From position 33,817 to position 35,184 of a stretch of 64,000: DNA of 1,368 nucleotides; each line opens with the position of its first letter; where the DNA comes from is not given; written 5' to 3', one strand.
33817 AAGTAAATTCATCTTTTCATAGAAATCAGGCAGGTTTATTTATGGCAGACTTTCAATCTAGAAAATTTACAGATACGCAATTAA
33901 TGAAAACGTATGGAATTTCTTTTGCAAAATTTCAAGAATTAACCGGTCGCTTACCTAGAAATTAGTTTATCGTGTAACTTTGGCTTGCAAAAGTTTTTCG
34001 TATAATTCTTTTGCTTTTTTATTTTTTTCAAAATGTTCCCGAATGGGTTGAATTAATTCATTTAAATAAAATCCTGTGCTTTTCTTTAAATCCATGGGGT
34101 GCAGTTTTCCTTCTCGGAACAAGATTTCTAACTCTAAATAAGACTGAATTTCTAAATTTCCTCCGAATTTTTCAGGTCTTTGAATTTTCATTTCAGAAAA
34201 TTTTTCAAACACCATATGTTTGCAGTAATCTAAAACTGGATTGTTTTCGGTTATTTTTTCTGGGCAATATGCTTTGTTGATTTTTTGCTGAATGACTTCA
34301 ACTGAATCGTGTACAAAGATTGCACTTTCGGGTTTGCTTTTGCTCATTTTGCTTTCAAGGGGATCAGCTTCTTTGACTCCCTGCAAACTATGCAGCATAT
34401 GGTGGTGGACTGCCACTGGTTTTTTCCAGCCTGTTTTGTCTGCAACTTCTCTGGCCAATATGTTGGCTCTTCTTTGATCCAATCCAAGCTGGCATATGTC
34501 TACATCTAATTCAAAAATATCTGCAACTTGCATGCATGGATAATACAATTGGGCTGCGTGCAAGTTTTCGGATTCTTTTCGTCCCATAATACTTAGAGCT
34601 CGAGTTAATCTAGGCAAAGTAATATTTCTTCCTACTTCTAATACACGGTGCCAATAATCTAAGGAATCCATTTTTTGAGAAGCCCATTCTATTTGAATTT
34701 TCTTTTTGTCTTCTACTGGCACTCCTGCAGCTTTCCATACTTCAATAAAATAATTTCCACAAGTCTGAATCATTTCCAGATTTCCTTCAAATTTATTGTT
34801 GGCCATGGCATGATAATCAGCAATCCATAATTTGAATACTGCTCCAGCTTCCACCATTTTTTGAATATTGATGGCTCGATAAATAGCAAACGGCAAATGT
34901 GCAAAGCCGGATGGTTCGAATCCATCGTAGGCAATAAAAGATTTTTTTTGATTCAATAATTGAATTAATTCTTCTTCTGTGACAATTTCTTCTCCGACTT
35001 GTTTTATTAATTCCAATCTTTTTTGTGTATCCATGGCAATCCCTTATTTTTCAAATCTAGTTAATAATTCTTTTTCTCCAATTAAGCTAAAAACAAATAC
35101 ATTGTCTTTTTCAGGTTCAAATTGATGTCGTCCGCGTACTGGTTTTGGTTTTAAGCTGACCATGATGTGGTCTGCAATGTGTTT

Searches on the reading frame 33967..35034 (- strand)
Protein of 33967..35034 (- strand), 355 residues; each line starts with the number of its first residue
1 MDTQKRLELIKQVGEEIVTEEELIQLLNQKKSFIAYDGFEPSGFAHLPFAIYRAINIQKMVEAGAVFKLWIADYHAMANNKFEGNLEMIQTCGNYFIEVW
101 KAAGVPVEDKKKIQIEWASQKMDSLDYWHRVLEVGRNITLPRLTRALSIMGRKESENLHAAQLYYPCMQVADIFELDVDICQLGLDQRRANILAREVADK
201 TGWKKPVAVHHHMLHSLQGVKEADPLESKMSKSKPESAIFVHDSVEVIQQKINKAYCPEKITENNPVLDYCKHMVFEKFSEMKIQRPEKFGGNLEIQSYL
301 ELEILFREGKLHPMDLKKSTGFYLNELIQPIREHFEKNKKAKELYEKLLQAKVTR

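Call 9: search_protein_families(library=pfam, proteins=[window:33967-35034:-])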
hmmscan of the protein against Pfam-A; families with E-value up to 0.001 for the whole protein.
window:33967-35034:- (355 aa): 1 family
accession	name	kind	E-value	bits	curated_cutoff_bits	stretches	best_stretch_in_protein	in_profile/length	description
PF00579.31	tRNA-synt_1b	-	7.6e-39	134.2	21.1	1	30-320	3-283/292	tRNA synthetases class I (W and Y)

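Call 12: search_protein_families(library=ncbifam, proteins=[window:33967-35034:-])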
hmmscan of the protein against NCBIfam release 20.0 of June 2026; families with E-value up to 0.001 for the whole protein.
window:33967-35034:- (355 aa): 7 families
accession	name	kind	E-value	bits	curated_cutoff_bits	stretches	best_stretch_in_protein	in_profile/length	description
NF006330.0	PRK08560.1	equivalog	2.2e-112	375.5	220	1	1-346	1-339/342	tyrosine--tRNA ligase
TIGR00234.1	tyrS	equivalog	5.1e-28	98.3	113.8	1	3-263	3-276/406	tyrosine--tRNA ligase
TIGR00233.1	trpS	equivalog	1.9e-27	96.5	176.75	1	32-351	2-306/328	tryptophan--tRNA ligase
NF008925.0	PRK12285.1-2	equivalog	5e-17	61.9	451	1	22-257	52-278/365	tryptophan--tRNA ligase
NF008927.0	PRK12285.1-4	equivalog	1.9e-13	50.2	478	1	24-259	65-289/385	tryptophan--tRNA ligase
NF008924.0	PRK12285.1-1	equivalog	4.1e-12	46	644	1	145-348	177-365/381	tryptophan--tRNA ligase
NF008926.0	PRK12285.1-3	equivalog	4e-08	32.6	320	1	145-262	240-350/429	tryptophan--tRNA ligase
